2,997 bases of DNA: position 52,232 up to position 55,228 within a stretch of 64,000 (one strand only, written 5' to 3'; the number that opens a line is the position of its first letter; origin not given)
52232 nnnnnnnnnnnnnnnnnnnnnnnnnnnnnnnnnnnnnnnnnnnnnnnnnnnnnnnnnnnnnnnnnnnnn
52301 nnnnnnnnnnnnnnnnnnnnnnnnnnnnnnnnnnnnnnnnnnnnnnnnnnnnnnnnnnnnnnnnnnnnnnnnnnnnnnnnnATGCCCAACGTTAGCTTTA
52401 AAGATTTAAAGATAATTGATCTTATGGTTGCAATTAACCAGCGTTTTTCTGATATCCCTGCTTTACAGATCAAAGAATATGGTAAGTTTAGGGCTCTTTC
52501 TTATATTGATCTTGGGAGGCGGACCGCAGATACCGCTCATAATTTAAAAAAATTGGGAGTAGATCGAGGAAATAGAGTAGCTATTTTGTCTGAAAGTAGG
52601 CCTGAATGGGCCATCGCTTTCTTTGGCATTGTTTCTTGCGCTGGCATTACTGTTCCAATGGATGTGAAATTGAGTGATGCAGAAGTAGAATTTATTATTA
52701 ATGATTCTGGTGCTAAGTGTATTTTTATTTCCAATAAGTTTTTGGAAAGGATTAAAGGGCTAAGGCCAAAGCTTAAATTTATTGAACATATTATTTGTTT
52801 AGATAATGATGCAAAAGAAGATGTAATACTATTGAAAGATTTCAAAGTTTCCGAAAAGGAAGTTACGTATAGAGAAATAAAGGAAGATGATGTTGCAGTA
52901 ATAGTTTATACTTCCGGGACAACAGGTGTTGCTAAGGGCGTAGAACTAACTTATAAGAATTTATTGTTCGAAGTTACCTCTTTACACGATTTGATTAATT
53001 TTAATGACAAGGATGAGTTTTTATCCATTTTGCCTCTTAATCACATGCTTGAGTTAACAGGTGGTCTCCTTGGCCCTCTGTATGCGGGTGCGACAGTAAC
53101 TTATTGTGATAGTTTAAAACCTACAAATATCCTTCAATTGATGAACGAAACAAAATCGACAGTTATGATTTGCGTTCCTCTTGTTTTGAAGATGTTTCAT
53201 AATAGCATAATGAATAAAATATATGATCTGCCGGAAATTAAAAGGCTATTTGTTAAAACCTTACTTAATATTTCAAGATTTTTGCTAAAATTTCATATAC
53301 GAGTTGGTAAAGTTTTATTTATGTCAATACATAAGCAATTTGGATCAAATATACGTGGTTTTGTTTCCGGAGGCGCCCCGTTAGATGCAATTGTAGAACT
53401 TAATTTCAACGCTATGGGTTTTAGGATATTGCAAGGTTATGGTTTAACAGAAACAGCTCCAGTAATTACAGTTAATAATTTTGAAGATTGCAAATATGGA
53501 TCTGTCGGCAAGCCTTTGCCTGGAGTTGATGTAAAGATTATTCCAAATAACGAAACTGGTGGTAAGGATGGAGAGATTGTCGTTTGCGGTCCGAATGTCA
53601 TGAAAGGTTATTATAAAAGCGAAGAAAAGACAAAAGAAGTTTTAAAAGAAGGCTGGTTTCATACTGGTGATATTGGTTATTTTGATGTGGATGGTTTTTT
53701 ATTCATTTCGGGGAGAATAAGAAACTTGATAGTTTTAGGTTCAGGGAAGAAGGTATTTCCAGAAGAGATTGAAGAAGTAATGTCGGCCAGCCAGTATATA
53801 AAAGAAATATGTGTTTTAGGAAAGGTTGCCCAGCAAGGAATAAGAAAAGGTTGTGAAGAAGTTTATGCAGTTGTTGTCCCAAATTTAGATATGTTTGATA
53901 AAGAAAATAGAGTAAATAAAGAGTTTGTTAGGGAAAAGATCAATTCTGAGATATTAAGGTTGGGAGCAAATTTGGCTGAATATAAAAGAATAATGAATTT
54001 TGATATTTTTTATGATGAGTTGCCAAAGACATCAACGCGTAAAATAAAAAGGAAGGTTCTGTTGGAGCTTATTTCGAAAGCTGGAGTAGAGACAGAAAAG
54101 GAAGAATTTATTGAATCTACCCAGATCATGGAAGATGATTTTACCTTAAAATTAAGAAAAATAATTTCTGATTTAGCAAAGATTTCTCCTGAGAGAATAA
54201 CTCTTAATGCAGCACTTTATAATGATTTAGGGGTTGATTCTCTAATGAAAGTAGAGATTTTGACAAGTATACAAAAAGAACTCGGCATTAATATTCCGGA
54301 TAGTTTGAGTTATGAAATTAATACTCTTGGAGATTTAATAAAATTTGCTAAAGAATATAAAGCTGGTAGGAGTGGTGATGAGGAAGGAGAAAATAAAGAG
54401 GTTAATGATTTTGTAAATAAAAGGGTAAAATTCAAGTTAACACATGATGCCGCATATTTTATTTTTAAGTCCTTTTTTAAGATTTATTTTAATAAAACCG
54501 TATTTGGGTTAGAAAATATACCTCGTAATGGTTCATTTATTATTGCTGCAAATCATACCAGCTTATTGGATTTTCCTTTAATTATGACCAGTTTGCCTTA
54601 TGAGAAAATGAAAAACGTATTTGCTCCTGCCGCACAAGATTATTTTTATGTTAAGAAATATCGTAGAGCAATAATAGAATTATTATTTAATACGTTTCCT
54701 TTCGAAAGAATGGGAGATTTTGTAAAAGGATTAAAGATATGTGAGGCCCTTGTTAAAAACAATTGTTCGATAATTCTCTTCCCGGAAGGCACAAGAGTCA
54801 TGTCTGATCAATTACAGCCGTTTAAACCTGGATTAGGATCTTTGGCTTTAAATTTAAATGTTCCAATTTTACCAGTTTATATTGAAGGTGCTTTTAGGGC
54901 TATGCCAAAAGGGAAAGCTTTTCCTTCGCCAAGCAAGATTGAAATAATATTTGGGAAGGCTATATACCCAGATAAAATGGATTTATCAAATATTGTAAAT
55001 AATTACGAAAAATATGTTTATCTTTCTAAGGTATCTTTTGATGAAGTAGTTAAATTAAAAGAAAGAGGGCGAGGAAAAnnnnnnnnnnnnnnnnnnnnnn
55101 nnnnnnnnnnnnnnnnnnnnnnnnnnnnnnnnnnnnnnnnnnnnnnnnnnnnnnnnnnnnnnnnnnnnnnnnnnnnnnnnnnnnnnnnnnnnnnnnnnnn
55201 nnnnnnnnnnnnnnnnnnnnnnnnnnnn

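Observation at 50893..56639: Unusual membrane-lipid synthesis operon centred on an acyl-activating enzyme / ACP / PlsC triple fusion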

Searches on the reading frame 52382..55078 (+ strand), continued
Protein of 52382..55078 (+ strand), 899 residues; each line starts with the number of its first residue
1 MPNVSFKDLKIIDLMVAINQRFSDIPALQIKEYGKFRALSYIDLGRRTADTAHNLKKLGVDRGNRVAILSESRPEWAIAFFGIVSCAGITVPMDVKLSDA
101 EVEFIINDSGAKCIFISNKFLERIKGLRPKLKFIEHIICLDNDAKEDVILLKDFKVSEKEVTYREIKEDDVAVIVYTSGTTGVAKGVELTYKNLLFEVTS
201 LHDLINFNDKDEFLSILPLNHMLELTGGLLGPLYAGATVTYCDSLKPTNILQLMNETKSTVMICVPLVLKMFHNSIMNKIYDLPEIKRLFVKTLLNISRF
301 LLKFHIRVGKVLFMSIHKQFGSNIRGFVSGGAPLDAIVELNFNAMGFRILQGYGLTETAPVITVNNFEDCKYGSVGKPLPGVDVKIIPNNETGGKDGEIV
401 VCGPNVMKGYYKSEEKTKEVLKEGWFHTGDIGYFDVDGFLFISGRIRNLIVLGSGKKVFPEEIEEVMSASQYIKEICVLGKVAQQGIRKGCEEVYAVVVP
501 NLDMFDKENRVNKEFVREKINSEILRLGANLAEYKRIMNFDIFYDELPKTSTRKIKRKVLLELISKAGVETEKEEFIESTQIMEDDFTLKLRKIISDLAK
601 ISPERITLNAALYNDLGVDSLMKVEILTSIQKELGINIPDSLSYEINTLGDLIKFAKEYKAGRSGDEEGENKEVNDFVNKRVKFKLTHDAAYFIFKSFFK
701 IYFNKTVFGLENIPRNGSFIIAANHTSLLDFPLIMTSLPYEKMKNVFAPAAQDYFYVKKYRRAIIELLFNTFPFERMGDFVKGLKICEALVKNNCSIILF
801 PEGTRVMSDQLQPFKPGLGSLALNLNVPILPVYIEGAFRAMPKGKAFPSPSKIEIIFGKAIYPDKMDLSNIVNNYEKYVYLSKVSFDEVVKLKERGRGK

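Call 50: search_protein_families(library=pfam, proteins=[L008:9986-12733:+, L018:9881-12436:+, L020:9827-12385:+, L026:9908-12394:+, L012:8141-12535:+, L049:8712-11210:+, L027:8792-12274:+, L040:9908-12631:+], max_evalue=0.0001)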
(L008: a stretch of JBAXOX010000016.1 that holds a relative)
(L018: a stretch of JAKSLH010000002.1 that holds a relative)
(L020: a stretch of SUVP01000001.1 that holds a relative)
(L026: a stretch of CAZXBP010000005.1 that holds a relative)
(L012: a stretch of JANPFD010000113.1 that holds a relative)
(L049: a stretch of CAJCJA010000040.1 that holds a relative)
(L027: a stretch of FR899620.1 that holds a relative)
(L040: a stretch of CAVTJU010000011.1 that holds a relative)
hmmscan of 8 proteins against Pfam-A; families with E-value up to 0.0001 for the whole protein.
L008:9986-12733:+ (916 aa): 3 families
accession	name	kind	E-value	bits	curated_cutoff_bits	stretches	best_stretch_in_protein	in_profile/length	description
PF00501.34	AMP-binding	-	9.1e-77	258.8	29.9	1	10-411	1-384/384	AMP-binding enzyme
PF01553.26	Acyltransferase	-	4.5e-25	88.4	23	1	717-844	2-131/132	Acyltransferase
PF00550.31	PP-binding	-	3.4e-10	40.5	20.8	1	604-655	17-67/67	Phosphopantetheine attachment site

L018:9881-12436:+ (852 aa): 3 families
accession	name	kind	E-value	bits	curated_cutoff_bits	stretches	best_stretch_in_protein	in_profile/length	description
PF00501.34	AMP-binding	-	2e-58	198.5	29.9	1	32-393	10-384/384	AMP-binding enzyme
PF01553.26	Acyltransferase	-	2.9e-26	92.3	23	1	675-798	5-132/132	Acyltransferase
PF23562.2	AMP-binding_C_3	-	1.8e-07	32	20.8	1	430-515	2-86/124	AMP-binding enzyme C-terminal domain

L020:9827-12385:+ (853 aa): 4 families
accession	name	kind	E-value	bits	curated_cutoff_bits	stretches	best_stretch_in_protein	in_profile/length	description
PF00501.34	AMP-binding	-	1.3e-61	209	29.9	1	24-386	8-384/384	AMP-binding enzyme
PF01553.26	Acyltransferase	-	2e-23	83.1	23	1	668-796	3-132/132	Acyltransferase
PF03279.18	Lip_A_acyltrans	-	2.4e-05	24.1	22.3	1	666-844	104-277/295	Bacterial lipid A biosynthesis acyltransferase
PF00550.31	PP-binding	-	4.6e-05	24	20.8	0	554-614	5-67/67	Phosphopantetheine attachment site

L026:9908-12394:+ (829 aa): 3 families
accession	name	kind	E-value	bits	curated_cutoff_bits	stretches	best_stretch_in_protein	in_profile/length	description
PF00501.34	AMP-binding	-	9.2e-72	242.4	29.9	1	24-371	4-384/384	AMP-binding enzyme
PF01553.26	Acyltransferase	-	4.2e-16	59.4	23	1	630-765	1-131/132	Acyltransferase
PF00550.31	PP-binding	-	8.4e-08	32.8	20.8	1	522-586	3-66/67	Phosphopantetheine attachment site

L012:8141-12535:+ (1465 aa): 8 families
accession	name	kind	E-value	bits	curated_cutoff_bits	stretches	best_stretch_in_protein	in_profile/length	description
PF00501.34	AMP-binding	-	5.9e-74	249.6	29.9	1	580-968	5-384/384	AMP-binding enzyme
PF07993.18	NAD_binding_4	-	1.2e-52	179.1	20.1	1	29-364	3-256/258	Male sterility protein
PF01553.26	Acyltransferase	-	1.8e-20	73.6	23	1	1245-1372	3-131/132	Acyltransferase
PF03015.24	Sterile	-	2.1e-11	44.3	35.4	1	470-552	11-91/93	Male sterility protein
PF01370.27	Epimerase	-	8.3e-08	32.4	20.9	1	25-189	1-131/240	NAD dependent epimerase/dehydratase family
PF00550.31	PP-binding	-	5e-07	30.3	20.8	1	1125-1188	2-65/67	Phosphopantetheine attachment site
PF13193.12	AMP-binding_C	-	2.2e-06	28.9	24.5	1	1019-1095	1-76/76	AMP-binding enzyme C-terminal domain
PF01073.25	3Beta_HSD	-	3.6e-06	26.6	22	1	27-212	2-159/280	3-beta hydroxysteroid dehydrogenase/isomerase family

L049:8712-11210:+ (833 aa): 3 families
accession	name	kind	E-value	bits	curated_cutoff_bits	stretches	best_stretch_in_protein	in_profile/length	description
PF00501.34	AMP-binding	-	4.1e-69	233.7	29.9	1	30-390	9-384/384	AMP-binding enzyme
PF01553.26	Acyltransferase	-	1.7e-17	63.9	23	1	653-781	2-129/132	Acyltransferase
PF00550.31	PP-binding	-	1.3e-06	28.9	20.8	1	561-608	18-65/67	Phosphopantetheine attachment site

L027:8792-12274:+ (1161 aa): 5 families
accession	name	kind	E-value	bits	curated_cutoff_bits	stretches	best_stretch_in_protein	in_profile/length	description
PF00501.34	AMP-binding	-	4.8e-79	266.4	29.9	1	635-1005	17-384/384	AMP-binding enzyme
PF07690.21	MFS_1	-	5e-29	101.8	33.4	2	22-365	1-347/347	Major Facilitator Superfamily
PF01553.26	Acyltransferase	-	1.3e-22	80.5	23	1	421-544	2-132/132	Acyltransferase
PF05977.19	MFS_3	-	4.5e-11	42.3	27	1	19-396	12-390/524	Transmembrane secretion effector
PF13193.12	AMP-binding_C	-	2.5e-05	25.5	24.5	1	1057-1146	1-76/76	AMP-binding enzyme C-terminal domain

L040:9908-12631:+ (908 aa): 4 families
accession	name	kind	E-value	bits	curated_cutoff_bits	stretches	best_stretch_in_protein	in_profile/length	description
PF00501.34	AMP-binding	-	6.2e-75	252.8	29.9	1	28-419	8-384/384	AMP-binding enzyme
PF01553.26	Acyltransferase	-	8.8e-15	55.1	23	1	729-848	11-131/132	Acyltransferase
PF23562.2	AMP-binding_C_3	-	4.4e-08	34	20.8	1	457-566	2-113/124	AMP-binding enzyme C-terminal domain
PF00550.31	PP-binding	-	3.5e-07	30.8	20.8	1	608-664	12-67/67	Phosphopantetheine attachment site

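Call 62: search_protein_families(library=pfam, proteins=[L123:5301-5876:+], max_evalue=1)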
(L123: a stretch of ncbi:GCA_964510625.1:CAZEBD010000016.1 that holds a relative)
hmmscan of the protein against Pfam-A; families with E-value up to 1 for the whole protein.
L123:5301-5876:+ (192 aa): 0 families

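Call 63: search_protein_families(library=ncbifam, proteins=[L123:5301-5876:+], max_evalue=0.1)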
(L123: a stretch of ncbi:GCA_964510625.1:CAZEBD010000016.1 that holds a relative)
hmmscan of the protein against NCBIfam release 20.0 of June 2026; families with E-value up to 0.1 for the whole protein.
L123:5301-5876:+ (192 aa): 0 families

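Call 82: list_cluster_members(proteins=[window:52382-55078:+, window:51652-52392:+, window:55078-55686:+, window:50893-51639:+])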
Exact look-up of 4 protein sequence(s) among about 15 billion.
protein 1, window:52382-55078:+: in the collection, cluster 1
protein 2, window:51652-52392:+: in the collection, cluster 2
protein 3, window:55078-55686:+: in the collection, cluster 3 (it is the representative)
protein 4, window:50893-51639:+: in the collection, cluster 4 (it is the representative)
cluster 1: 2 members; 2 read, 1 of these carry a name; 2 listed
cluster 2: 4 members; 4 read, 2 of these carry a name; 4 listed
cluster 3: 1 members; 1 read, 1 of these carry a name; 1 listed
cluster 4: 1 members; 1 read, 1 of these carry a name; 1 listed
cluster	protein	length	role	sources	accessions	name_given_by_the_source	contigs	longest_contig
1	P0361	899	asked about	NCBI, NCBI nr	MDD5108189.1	MAG: AMP-binding protein [Candidatus Omnitrophica bacterium] | AMP-binding protein [Candidatus Omnitrophota bacterium]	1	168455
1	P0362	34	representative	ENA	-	-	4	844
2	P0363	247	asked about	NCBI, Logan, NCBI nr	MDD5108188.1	MAG: DapH/DapD/GlmU-related protein [Candidatus Omnitrophica bacterium] | DapH/DapD/GlmU-related protein [Candidatus Omnitrophota bacterium]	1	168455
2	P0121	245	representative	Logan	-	-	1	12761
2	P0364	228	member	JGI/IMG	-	non-ribosomal peptide synthetase-like protein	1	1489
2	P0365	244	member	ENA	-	-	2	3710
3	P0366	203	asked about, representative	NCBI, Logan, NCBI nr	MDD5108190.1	MAG: CDP-alcohol phosphatidyltransferase family protein [Candidatus Omnitrophica ... | CDP-alcohol phosphatidyltransferase family protein [Candidatus Omnitrophota bacterium]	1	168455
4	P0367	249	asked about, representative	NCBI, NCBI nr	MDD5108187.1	MAG: alpha/beta fold hydrolase [Candidatus Omnitrophica bacterium] | alpha/beta fold hydrolase [Candidatus Omnitrophota bacterium]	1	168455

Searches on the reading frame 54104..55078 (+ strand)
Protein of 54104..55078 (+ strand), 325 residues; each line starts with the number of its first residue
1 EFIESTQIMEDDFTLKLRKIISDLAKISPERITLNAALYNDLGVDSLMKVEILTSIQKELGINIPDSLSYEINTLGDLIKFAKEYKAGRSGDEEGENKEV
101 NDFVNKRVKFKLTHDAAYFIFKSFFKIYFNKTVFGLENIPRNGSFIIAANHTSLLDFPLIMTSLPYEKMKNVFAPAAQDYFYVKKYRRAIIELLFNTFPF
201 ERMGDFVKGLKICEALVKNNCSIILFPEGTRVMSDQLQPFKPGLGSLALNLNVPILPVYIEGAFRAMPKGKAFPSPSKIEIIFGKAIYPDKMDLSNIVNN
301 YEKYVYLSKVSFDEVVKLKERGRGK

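Call 28: find_related_loci(query=A2, collection=metagenome_contigs, flank=10000)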
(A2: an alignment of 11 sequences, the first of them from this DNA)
Query A2 (325 aa) in metagenome_contigs; peptide patterns used: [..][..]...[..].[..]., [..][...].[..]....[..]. (x = any residue, [..] = any of these).
226 stretches matched a pattern; 36 encode a relative of the query (tblastn E <= 1e-3); 36 distinct loci.
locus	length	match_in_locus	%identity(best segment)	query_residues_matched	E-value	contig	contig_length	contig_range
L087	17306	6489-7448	72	1-320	1e-162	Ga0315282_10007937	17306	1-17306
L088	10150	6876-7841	71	1-322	7e-158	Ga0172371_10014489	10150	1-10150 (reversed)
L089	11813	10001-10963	70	2-323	2e-155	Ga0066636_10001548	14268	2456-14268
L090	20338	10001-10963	70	2-323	2e-155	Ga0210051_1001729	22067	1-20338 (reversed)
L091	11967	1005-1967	69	1-321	3e-152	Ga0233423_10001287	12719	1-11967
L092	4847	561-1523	64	1-321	9e-145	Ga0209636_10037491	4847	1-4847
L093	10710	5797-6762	64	1-321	3e-138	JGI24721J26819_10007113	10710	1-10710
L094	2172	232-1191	63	1-320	6e-147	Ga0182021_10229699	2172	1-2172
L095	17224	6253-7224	64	1-324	1e-131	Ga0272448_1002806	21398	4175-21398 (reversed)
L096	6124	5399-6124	79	1-242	9e-130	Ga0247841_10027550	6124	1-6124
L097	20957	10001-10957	56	1-319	8e-128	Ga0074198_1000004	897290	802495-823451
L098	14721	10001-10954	58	1-318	3e-127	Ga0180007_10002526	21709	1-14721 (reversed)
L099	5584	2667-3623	54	1-318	1e-110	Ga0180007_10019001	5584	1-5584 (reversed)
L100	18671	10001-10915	51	1-304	5e-104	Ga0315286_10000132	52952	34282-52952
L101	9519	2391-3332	46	1-309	4e-93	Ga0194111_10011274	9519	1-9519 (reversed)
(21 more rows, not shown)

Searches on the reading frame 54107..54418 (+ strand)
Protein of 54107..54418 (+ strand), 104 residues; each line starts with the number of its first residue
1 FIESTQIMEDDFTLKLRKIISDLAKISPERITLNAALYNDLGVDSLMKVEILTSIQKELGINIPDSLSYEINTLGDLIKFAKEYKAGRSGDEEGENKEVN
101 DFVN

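Call 45: search_protein_families(library=ncbifam, proteins=[window:54107-54418:+], max_evalue=0.001)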
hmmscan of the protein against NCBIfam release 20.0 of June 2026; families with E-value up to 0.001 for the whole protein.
window:54107-54418:+ (104 aa): 18 families
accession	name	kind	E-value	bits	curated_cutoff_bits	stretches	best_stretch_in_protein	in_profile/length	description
NF002151.0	PRK00982.1-5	equivalog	1.3e-14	54.1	92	1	12-85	4-77/78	acyl carrier protein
NF002148.0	PRK00982.1-2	subfamily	4.6e-14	52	71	1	12-83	5-76/79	acyl carrier protein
TIGR00517.1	acyl_carrier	equivalog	2.9e-13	49.5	70.45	1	15-83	7-75/77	acyl carrier protein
NF002147.0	PRK00982.1-1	equivalog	1.9e-12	46.8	84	1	8-84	4-80/83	acyl carrier protein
NF002150.0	PRK00982.1-4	subfamily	8.6e-11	41.9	66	1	15-84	9-78/80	acyl carrier protein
NF002149.0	PRK00982.1-3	equivalog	2e-10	40.5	106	1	15-83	7-75/78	acyl carrier protein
NF003757.0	PRK05350.1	equivalog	1.4e-09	37.9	65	1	13-79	8-74/83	acyl carrier protein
NF040636.1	AcpM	exception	1.5e-09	37.7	146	1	12-87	6-81/93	meromycolate extension acyl carrier protein AcpM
NF009104.0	PRK12449.1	equivalog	1.5e-08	34.5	70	1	15-81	9-75/80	acyl carrier protein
NF005079.0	PRK06508.1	equivalog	1.1e-07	32.1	83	1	15-64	7-56/93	acyl carrier protein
NF058660.1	cispen_ACP_AmcB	equivalog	9.1e-06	25.8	80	1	22-78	13-72/80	cispentacin biosynthesis acyl carrier protein AmcB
NF005480.0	PRK07081.1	equivalog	4.9e-05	23.2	72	1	15-67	4-57/83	acyl carrier protein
NF004533.0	PRK05883.1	equivalog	0.00015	21.6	72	1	12-77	24-89/100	acyl carrier protein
NF005502.0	PRK07117.1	equivalog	0.0002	21.5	79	1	28-79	23-73/82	acyl carrier protein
NF045894.1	PKS_plus_SDR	equivalog_domain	0.00028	18.6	1740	1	27-80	1456-1508/1515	type I polyketide synthase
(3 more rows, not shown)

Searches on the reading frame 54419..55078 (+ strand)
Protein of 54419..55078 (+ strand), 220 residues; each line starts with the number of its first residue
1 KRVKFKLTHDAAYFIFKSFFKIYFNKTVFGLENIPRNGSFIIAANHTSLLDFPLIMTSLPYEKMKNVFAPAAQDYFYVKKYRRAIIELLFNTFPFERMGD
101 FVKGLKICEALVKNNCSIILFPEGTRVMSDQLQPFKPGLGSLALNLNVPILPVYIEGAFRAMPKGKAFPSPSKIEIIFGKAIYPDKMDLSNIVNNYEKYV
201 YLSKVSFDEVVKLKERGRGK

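Call 45: search_protein_families(library=ncbifam, proteins=[window:54419-55078:+], max_evalue=0.001)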
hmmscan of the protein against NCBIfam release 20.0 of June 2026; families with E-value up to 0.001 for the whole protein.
window:54419-55078:+ (220 aa): 7 families
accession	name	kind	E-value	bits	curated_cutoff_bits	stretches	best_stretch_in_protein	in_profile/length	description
TIGR00530.1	AGP_acyltrn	subfamily_domain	6.4e-17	61.5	102.95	1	28-155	6-129/130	1-acylglycerol-3-phosphate O-acyltransferase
NF006386.0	PRK08633.1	equivalog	3.3e-16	58.2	1221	1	11-161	414-557/1147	acyl-[ACP]--phospholipid O-acyltransferase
NF005291.0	PRK06814.1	equivalog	1e-12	46.8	1349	1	14-160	429-568/1140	acyl-[ACP]--phospholipid O-acyltransferase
NF005959.0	PRK08043.1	equivalog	7e-07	27.9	886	1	13-158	3-140/719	bifunctional acyl-ACP--phospholipid O-acyltransferase/long-chain-fatty-acid--ACP ligase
NF011593.0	PRK15018.1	equivalog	5.3e-05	23.1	501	1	109-156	133-180/245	1-acylglycerol-3-phosphate O-acyltransferase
NF058536.1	LPAAT_acyl_YihG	equivalog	9.7e-05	21.8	260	0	26-130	70-184/290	1-acylglycerol-3-phosphate O-acyltransferase, YihG family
NF010621.0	PRK14014.1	domain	0.00023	20.3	186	0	27-131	76-190/301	acetyltransferase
